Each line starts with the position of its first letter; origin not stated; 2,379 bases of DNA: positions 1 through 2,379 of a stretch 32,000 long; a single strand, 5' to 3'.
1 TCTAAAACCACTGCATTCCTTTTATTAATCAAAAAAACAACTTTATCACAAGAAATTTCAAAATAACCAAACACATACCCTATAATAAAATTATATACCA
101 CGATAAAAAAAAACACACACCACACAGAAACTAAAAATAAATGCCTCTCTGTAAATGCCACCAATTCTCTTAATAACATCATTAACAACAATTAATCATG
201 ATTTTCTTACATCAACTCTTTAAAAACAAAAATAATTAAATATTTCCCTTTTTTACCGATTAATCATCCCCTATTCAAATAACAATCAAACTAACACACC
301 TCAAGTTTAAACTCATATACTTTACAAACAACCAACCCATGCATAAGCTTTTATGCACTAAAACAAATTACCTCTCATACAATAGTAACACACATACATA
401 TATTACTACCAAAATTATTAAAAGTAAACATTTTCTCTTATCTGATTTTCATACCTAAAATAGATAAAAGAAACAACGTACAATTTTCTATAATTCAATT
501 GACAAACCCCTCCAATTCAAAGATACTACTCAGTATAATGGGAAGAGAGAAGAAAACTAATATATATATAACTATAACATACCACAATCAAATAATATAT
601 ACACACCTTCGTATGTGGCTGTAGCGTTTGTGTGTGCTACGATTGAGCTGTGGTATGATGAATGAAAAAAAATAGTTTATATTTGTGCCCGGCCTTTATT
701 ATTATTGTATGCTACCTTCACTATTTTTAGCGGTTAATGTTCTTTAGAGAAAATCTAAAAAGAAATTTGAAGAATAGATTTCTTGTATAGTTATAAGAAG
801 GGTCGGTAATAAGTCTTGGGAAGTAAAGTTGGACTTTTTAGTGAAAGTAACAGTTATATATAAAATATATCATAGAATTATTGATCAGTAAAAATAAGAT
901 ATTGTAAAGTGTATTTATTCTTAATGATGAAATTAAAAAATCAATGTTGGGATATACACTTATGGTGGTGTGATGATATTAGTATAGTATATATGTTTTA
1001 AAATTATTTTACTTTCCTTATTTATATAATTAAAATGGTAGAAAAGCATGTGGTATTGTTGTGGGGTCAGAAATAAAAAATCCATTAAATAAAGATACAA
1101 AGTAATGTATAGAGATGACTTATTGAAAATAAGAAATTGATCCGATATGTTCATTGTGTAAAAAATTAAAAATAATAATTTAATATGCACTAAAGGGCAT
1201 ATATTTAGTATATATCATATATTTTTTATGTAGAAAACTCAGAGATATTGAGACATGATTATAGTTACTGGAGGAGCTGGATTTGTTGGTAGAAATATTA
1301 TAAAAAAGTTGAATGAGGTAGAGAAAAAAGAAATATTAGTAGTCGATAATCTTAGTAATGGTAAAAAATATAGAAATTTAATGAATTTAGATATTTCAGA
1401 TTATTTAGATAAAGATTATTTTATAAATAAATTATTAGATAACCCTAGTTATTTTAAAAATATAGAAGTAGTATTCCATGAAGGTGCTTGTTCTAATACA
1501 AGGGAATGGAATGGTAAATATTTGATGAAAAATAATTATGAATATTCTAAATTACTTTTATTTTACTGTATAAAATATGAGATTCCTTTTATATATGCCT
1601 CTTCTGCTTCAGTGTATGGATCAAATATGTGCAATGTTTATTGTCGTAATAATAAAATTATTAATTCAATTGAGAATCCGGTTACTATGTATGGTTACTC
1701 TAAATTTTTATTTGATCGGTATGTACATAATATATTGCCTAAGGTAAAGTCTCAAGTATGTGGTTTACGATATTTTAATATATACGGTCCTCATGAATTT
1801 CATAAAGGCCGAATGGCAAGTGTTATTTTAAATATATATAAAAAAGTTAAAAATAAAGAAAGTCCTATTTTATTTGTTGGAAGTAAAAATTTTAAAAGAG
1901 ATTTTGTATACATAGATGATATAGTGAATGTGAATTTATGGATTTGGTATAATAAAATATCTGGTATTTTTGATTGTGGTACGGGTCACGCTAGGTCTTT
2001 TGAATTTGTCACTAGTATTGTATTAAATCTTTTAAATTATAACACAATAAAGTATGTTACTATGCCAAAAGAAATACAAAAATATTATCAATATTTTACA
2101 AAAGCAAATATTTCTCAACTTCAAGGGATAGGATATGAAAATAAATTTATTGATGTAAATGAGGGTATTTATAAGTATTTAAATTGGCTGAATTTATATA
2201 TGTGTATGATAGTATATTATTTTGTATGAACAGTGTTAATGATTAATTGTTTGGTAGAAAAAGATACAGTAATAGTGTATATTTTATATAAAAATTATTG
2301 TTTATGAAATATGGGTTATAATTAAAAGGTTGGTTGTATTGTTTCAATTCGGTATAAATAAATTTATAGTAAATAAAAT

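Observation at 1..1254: Sharp strand-composition inversion at ~608/609 in a gene-free stretch: candidate replication origin without recognisable DnaA boxes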

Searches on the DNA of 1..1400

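Call 43: search_rna_families(source=window, start=1, end=1400, threshold=evalue, max_evalue=5)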
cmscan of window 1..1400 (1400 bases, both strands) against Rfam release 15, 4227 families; matches with E-value up to 5: 1.
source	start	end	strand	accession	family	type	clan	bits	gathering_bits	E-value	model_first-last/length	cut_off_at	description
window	503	638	-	RF02461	Virus_CITE_6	Cis-reg;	-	20.3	41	0.58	1-115/115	no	Blackcurrant reversion virus cap-independent translation element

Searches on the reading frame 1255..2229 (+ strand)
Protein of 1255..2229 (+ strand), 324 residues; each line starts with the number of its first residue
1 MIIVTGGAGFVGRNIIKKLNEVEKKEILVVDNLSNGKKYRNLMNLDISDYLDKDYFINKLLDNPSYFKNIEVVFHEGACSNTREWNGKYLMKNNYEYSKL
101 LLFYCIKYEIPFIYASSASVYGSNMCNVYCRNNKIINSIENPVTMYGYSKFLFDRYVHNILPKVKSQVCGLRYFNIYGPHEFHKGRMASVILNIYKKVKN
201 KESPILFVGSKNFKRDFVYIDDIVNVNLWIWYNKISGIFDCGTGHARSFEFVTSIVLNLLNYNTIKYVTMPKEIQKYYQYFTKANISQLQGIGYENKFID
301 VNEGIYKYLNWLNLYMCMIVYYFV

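Call 6: search_protein_families(library=ncbifam, proteins=[window:1255-2229:+], max_evalue=0.00001)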
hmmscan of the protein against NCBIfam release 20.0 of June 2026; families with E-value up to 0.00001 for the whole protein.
window:1255-2229:+ (324 aa): 12 families
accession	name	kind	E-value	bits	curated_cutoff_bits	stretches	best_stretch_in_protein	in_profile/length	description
NF008360.0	PRK11150.1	equivalog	1.1e-119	399.2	452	1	1-313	1-307/310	ADP-glyceromanno-heptose 6-epimerase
TIGR02197.1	heptose_epim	equivalog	1.1e-112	376.3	274.6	1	2-313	1-314/316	ADP-glyceromanno-heptose 6-epimerase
TIGR01179.1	galE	equivalog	3.1e-20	72.2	262.3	1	2-311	2-324/332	UDP-glucose 4-epimerase GalE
NF011728.1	PRK15181.1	equivalog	2.3e-13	49.8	760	1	3-311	19-336/348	Vi polysaccharide biosynthesis UDP-N-acetylglucosaminuronic acid C-4 epimerase TviC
TIGR01181.1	dTDP_gluc_dehyt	equivalog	1.8e-12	47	365.1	1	2-311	2-310/321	dTDP-glucose 4,6-dehydratase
NF008872.0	PRK11908.1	equivalog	1.8e-08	33.8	294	1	2-235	4-241/349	bifunctional UDP-4-keto-pentose/UDP-xylose synthase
NF007956.0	PRK10675.1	subfamily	9.7e-08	31.5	394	1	2-181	3-185/338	UDP-glucose 4-epimerase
TIGR03466.1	HpnA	hypoth_equivalog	1.9e-07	30.3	367.65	1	3-163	4-158/327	hopanoid-associated sugar epimerase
NF043036.1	ErythonDh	equivalog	2e-07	30.5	325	1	2-154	3-157/321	D-erythronate dehydrogenase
TIGR04180.1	EDH_00030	hypoth_equivalog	2.6e-06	26.7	475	1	2-261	1-257/297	NAD-dependent 4,6-dehydratase LegB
NF005998.1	PRK08125.1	equivalog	3.5e-06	25.7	777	1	2-234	318-554/649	bifunctional UDP-4-amino-4-deoxy-L-arabinose formyltransferase/UDP-glucuronic acid oxidase ArnA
NF047922.1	GDPFucSynFcl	equivalog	5.1e-06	26.2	500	0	175-311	163-300/308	GDP-L-fucose synthase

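Call 8: find_encoding_contigs(protein=window:1255-2229:+, flank=10000, max_places=6)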
Protein window:1255-2229:+ (324 aa): no gene with exactly this product is on record in the collection.

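Call 9: find_related_loci(query=window:1255-2229:+, collection=genome_contigs, flank=10000)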
Query window:1255-2229:+ (324 aa) in genome_contigs; peptide patterns used: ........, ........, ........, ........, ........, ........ (x = any residue, [..] = any of these).
149 stretches matched a pattern; 5 encode a relative of the query (tblastn E <= 1e-3); 5 distinct loci.
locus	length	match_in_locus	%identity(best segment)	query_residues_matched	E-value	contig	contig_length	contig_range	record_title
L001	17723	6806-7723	52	1-313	5e-110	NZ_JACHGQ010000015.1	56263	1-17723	Histophilus somni strain DSM 23850 Ga0244550_15, whole genome shotgun sequence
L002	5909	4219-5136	51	1-313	9e-110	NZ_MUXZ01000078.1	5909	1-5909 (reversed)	Canicola haemoglobinophilus strain CCUG 3714 3714T_ctg_0000078, whole genome shotgun sequence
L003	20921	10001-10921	50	1-313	1e-105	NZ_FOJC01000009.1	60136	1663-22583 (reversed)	[Haemophilus] ducreyi strain ATCC 33940, whole genome shotgun sequence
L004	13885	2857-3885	27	3-311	4e-17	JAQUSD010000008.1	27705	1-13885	MAG: Candidatus Nanoarchaeia archaeon isolate STD1_89 NODE_3540_length_27705_cov_3.871310_Sandtown_D1, whole genome shot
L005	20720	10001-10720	24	2-245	2e-12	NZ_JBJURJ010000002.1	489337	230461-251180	Paenibacillus mesotrionivorans strain P15 P15_scaffold2, whole genome shotgun sequence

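Call 10: find_homologous_proteins(query=window:1255-2229:+, max_evalue=1e-40)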
Query window:1255-2229:+ (324 aa): 7860 proteins with E <= 1e-40 among 8000 candidates; the best 120 are listed.
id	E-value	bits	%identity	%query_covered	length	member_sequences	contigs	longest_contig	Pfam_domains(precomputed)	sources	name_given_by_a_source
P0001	4.6e-215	731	100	100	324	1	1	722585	PF16363.12,PF01073.26,PF01370.28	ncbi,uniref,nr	ncbi:ADP-L-glycero-D-manno-heptose-6-epimerase [Candidatus Blochmanniella vafra str. BVAF]|uniref:AD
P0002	4.5e-131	455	64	96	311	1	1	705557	PF04321.24,PF16363.12,PF02719.22,PF01073.26,PF07993.19,PF01370.28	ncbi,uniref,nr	ncbi:ADP-L-Glycero-D-mannoheptose-6-epimerase [Candidatus Blochmanniella floridana]|uniref:ADP-L-gly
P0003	1.1e-128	447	63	96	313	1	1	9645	PF04321.24,PF16363.12,PF02719.22,PF01073.26,PF07993.19,PF01370.28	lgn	-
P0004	2.1e-127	443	62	97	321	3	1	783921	PF04321.24,PF16363.12,PF02719.22,PF01073.26,PF01370.28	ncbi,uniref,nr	ncbi:ADP-glyceromanno-heptose 6-epimerase [Blochmannia endosymbiont of Camponotus sp. C-003]|uniref:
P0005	5.8e-127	442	62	96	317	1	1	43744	PF04321.24,PF16363.12,PF01073.26,PF07993.19,PF01370.28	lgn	-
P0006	1.9e-126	440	62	96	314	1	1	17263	PF04321.24,PF16363.12,PF02719.22,PF01073.26,PF01370.28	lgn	-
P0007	3.1e-126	439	61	96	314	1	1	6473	PF04321.24,PF16363.12,PF02719.22,PF01073.26,PF07993.19,PF01370.28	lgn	-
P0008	1.1e-125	437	62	97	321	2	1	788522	PF04321.24,PF16363.12,PF02719.22,PF01073.26,PF07993.19,PF01370.28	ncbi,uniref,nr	ncbi:ADP-glyceromanno-heptose 6-epimerase [Blochmannia endosymbiont of Camponotus nipponensis]|unire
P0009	5.3e-125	435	62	97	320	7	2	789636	PF16363.12,PF02719.22,PF01073.26,PF01370.28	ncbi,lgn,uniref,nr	ncbi:ADP-glyceromanno-heptose 6-epimerase [Blochmannia endosymbiont of Camponotus sp.]|uniref:ADP-gl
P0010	7.0e-125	435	63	96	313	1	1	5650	PF04321.24,PF16363.12,PF02719.22,PF01073.26,PF07993.19,PF01370.28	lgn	-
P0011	2.0e-124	433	62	97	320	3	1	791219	PF04321.24,PF16363.12,PF02719.22,PF01073.26,PF07993.19,PF01370.28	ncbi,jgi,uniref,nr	ncbi:ADP-L-glycero-D-manno-heptose-6-epimerase [Candidatus Blochmanniella chromaiodes str. 640]|unir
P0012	6.3e-124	432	62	96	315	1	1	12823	PF04321.24,PF16363.12,PF02719.22,PF01073.26,PF01370.28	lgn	-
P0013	3.2e-123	429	62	97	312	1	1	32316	PF04321.24,PF16363.12,PF01073.26,PF01370.28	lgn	-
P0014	5.8e-123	428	58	96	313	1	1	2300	PF04321.24,PF16363.12,PF02719.22,PF01073.26,PF07993.19,PF01370.28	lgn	-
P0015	6.3e-123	428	63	97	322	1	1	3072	PF16363.12,PF01073.26,PF01370.28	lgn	-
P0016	1.2e-122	427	63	96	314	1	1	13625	PF04321.24,PF16363.12,PF01073.26,PF07993.19,PF01370.28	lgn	-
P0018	5.5e-122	425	61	96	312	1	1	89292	PF04321.24,PF16363.12,PF02719.22,PF01073.26,PF07993.19,PF01370.28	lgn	-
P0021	1.1e-119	418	59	96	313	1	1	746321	PF04321.24,PF16363.12,PF02719.22,PF01073.26,PF07993.19,PF01370.28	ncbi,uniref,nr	ncbi:ADP-glyceromanno-heptose 6-epimerase [Candidatus Blochmannia ocreatus (nom. nud.)]|uniref:ADP-L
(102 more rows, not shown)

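Call 11: find_encoding_contigs(protein=P0001, flank=10000, max_places=3)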
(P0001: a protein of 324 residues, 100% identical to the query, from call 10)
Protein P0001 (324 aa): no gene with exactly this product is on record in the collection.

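Call 12: find_encoding_contigs(protein=P0002, flank=10000, max_places=3)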
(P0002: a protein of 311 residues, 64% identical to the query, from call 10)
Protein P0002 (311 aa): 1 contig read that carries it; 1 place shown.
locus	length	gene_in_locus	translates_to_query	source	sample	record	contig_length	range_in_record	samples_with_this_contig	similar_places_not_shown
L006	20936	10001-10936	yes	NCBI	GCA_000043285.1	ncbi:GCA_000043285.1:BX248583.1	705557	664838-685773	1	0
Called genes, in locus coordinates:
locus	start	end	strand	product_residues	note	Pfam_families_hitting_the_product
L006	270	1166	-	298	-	PF02219:MTHFR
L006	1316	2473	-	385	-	PF01053:Cys_Met_Meta_PP, PF00155:Aminotran_1_2 (weak)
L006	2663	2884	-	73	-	PF01197:Ribosomal_L31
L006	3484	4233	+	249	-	PF00970:FAD_binding_6 (weak), PF08030:NAD_binding_6 (faint), PF00175:NAD_binding_1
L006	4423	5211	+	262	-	PF00121:TIM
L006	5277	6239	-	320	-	PF00365:PFK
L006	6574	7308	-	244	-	PF06426:SATase_N, PF00132:Hexapep (weak)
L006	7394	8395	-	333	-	PF01210:NAD_Gly3P_dh_N, PF07479:NAD_Gly3P_dh_C, PF20618:GPD_NAD_C_bact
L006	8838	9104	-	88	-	PF00462:Glutaredoxin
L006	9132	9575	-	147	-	PF00581:Rhodanese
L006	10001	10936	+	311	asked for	PF01073:3Beta_HSD, PF01370:Epimerase, PF02719:Polysacc_synt_2 (weak), PF04321:RmlD_sub_bind (weak), PF07993:NAD_binding_4 (faint), PF16363:GDP_Man_Dehyd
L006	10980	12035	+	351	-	PF01075:Glyco_transf_9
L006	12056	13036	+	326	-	PF01075:Glyco_transf_9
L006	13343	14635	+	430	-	PF04413:Glycos_transf_N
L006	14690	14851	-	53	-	PF00471:Ribosomal_L33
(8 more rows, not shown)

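Call 20: find_encoding_contigs(protein=P0011, flank=10000, max_places=2)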
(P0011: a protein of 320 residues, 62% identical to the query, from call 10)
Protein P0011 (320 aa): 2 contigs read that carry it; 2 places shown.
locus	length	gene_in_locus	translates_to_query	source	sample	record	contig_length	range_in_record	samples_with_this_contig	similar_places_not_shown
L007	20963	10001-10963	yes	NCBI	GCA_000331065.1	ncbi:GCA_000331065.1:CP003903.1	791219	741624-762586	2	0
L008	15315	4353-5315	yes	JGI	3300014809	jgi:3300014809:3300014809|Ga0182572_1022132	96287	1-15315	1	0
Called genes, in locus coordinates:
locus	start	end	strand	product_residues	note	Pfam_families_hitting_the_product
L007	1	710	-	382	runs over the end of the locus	PF01053:Cys_Met_Meta_PP, PF00155:Aminotran_1_2 (faint)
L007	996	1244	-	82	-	PF01197:Ribosomal_L31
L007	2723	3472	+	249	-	PF08030:NAD_binding_6 (faint), PF00175:NAD_binding_1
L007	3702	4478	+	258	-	PF00121:TIM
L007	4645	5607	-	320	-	PF00365:PFK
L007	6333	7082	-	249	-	PF06426:SATase_N, PF14602:Hexapep_2 (faint), PF00132:Hexapep (weak)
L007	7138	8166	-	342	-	PF01210:NAD_Gly3P_dh_N, PF02558:ApbA, PF07479:NAD_Gly3P_dh_C, PF20618:GPD_NAD_C_bact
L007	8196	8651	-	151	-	PF02556:SecB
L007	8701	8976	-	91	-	PF00462:Glutaredoxin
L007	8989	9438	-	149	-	PF00581:Rhodanese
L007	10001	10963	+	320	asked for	PF01073:3Beta_HSD, PF01370:Epimerase, PF02719:Polysacc_synt_2 (weak), PF04321:RmlD_sub_bind (faint), PF07993:NAD_binding_4 (faint), PF16363:GDP_Man_Dehyd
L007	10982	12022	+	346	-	PF01075:Glyco_transf_9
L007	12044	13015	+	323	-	PF01075:Glyco_transf_9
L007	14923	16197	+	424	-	PF04413:Glycos_transf_N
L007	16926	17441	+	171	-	PF01467:CTP_transf_like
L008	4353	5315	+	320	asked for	PF01073:3Beta_HSD, PF01370:Epimerase, PF02719:Polysacc_synt_2 (weak), PF04321:RmlD_sub_bind (faint), PF07993:NAD_binding_4 (faint), PF16363:GDP_Man_Dehyd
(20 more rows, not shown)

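Call 21: find_encoding_contigs(protein=P0021, flank=10000, max_places=2)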
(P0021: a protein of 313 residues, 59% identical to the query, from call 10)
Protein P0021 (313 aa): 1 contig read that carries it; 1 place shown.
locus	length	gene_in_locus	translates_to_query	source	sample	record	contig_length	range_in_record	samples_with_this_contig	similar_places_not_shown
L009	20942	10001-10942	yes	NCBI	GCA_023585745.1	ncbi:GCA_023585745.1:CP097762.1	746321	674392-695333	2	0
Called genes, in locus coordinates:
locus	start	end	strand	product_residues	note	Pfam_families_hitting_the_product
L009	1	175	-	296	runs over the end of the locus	PF02219:MTHFR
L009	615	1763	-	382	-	PF01053:Cys_Met_Meta_PP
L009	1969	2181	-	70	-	PF01197:Ribosomal_L31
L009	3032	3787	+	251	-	PF00970:FAD_binding_6 (faint), PF08030:NAD_binding_6 (faint), PF00175:NAD_binding_1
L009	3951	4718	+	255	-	PF00121:TIM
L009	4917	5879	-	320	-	PF00365:PFK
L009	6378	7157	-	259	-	PF06426:SATase_N, PF14602:Hexapep_2 (faint), PF00132:Hexapep (weak)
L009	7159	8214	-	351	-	PF01210:NAD_Gly3P_dh_N, PF02558:ApbA, PF03807:F420_oxidored (faint), PF07479:NAD_Gly3P_dh_C, PF20618:GPD_NAD_C_bact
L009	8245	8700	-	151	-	PF02556:SecB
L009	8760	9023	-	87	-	PF00462:Glutaredoxin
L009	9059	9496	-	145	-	PF00581:Rhodanese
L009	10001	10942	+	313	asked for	PF01073:3Beta_HSD, PF01370:Epimerase, PF02719:Polysacc_synt_2 (faint), PF04321:RmlD_sub_bind, PF07993:NAD_binding_4 (faint), PF16363:GDP_Man_Dehyd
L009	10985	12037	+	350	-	PF01075:Glyco_transf_9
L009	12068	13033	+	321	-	PF01075:Glyco_transf_9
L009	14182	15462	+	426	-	PF04413:Glycos_transf_N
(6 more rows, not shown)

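Call 25: find_encoding_contigs(protein=P0003, flank=10000, max_places=1)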
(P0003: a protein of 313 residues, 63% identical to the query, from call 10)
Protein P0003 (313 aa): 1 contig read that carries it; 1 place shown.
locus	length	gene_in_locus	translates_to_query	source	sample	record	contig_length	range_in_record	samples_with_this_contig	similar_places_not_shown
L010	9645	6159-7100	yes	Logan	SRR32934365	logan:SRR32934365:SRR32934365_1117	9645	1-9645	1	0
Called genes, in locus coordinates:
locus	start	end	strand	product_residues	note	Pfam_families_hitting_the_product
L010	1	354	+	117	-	?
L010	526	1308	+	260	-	PF00121:TIM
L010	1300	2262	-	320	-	PF00365:PFK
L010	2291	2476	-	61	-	-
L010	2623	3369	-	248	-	PF06426:SATase_N, PF00132:Hexapep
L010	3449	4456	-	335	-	PF01210:NAD_Gly3P_dh_N, PF02558:ApbA, PF07479:NAD_Gly3P_dh_C, PF20618:GPD_NAD_C_bact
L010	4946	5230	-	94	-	PF00462:Glutaredoxin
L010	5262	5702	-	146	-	PF00581:Rhodanese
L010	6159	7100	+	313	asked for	PF01073:3Beta_HSD, PF01370:Epimerase, PF02719:Polysacc_synt_2 (weak), PF04321:RmlD_sub_bind, PF07993:NAD_binding_4 (faint), PF16363:GDP_Man_Dehyd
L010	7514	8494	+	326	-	PF01075:Glyco_transf_9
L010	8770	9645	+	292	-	?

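Call 26: find_encoding_contigs(protein=P0016, flank=10000, max_places=1)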
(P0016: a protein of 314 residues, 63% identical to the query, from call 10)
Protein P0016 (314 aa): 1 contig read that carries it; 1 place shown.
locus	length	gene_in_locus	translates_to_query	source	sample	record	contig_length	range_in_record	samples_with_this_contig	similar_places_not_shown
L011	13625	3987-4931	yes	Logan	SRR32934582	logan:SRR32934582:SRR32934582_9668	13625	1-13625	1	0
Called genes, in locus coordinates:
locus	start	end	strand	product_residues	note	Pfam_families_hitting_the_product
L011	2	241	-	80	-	?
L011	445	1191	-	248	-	PF06426:SATase_N, PF00132:Hexapep (weak)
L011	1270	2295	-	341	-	PF01210:NAD_Gly3P_dh_N, PF02558:ApbA, PF07479:NAD_Gly3P_dh_C, PF20618:GPD_NAD_C_bact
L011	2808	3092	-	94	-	PF00462:Glutaredoxin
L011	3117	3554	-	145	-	PF00581:Rhodanese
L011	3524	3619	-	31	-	-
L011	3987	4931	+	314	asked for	PF01073:3Beta_HSD, PF01370:Epimerase, PF04321:RmlD_sub_bind (weak), PF07993:NAD_binding_4 (faint), PF16363:GDP_Man_Dehyd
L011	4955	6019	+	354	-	PF01075:Glyco_transf_9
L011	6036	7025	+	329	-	PF01075:Glyco_transf_9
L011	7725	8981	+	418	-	PF04413:Glycos_transf_N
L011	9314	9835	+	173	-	PF01467:CTP_transf_like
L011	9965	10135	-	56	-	PF00471:Ribosomal_L33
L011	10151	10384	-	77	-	PF00830:Ribosomal_L28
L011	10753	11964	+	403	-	PF02441:Flavoprotein, PF04127:DFP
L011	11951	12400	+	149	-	PF00692:dUTPase, PF22769:DCD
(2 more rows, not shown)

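Call 27: find_encoding_contigs(protein=P0005, flank=10000, max_places=1)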
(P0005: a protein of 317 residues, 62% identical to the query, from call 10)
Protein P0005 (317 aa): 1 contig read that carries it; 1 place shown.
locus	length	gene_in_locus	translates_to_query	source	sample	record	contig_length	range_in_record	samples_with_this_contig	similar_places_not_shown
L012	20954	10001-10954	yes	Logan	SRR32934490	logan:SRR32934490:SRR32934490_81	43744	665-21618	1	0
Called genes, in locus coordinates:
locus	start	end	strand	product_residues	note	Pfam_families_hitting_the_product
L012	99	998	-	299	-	PF02219:MTHFR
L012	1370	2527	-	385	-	PF01053:Cys_Met_Meta_PP, PF00155:Aminotran_1_2 (weak)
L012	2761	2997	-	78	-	PF01197:Ribosomal_L31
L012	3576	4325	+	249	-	PF00970:FAD_binding_6 (weak), PF08030:NAD_binding_6 (weak), PF00175:NAD_binding_1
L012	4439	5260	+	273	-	PF00121:TIM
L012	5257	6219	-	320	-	PF00365:PFK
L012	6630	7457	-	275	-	PF06426:SATase_N, PF00132:Hexapep (faint)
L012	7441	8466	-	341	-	PF01210:NAD_Gly3P_dh_N, PF02558:ApbA, PF03807:F420_oxidored (faint), PF07479:NAD_Gly3P_dh_C, PF20618:GPD_NAD_C_bact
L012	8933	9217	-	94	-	PF00462:Glutaredoxin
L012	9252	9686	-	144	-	PF00581:Rhodanese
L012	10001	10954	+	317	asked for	PF01073:3Beta_HSD, PF01370:Epimerase, PF04321:RmlD_sub_bind (weak), PF07993:NAD_binding_4 (faint), PF16363:GDP_Man_Dehyd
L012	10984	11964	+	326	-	PF01075:Glyco_transf_9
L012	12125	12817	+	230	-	PF04413:Glycos_transf_N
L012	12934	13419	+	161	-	-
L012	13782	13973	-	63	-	PF00471:Ribosomal_L33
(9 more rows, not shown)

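Call 28: find_encoding_contigs(protein=P0018, flank=10000, max_places=1)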
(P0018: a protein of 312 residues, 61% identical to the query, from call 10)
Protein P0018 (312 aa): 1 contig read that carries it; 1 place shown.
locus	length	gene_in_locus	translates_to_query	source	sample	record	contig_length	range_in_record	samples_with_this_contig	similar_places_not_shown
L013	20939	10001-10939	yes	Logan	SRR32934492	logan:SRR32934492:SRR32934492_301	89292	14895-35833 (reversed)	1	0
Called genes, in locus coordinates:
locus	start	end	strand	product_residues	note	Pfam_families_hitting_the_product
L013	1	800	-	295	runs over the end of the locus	PF02219:MTHFR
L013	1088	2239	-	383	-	PF01053:Cys_Met_Meta_PP, PF00155:Aminotran_1_2 (weak)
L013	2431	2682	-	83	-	PF01197:Ribosomal_L31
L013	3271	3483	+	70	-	-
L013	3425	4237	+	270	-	PF00970:FAD_binding_6 (weak), PF00175:NAD_binding_1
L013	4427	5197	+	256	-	PF00121:TIM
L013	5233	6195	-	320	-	PF00365:PFK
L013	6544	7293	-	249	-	PF06426:SATase_N, PF14602:Hexapep_2 (faint), PF00132:Hexapep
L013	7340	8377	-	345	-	PF01210:NAD_Gly3P_dh_N, PF02558:ApbA, PF07479:NAD_Gly3P_dh_C, PF20618:GPD_NAD_C_bact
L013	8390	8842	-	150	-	PF02556:SecB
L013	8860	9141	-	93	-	PF00462:Glutaredoxin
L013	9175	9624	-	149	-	PF00581:Rhodanese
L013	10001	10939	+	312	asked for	PF01073:3Beta_HSD, PF01370:Epimerase, PF02719:Polysacc_synt_2 (weak), PF04321:RmlD_sub_bind (weak), PF07993:NAD_binding_4 (faint), PF16363:GDP_Man_Dehyd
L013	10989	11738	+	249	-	PF01075:Glyco_transf_9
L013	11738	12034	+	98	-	PF01075:Glyco_transf_9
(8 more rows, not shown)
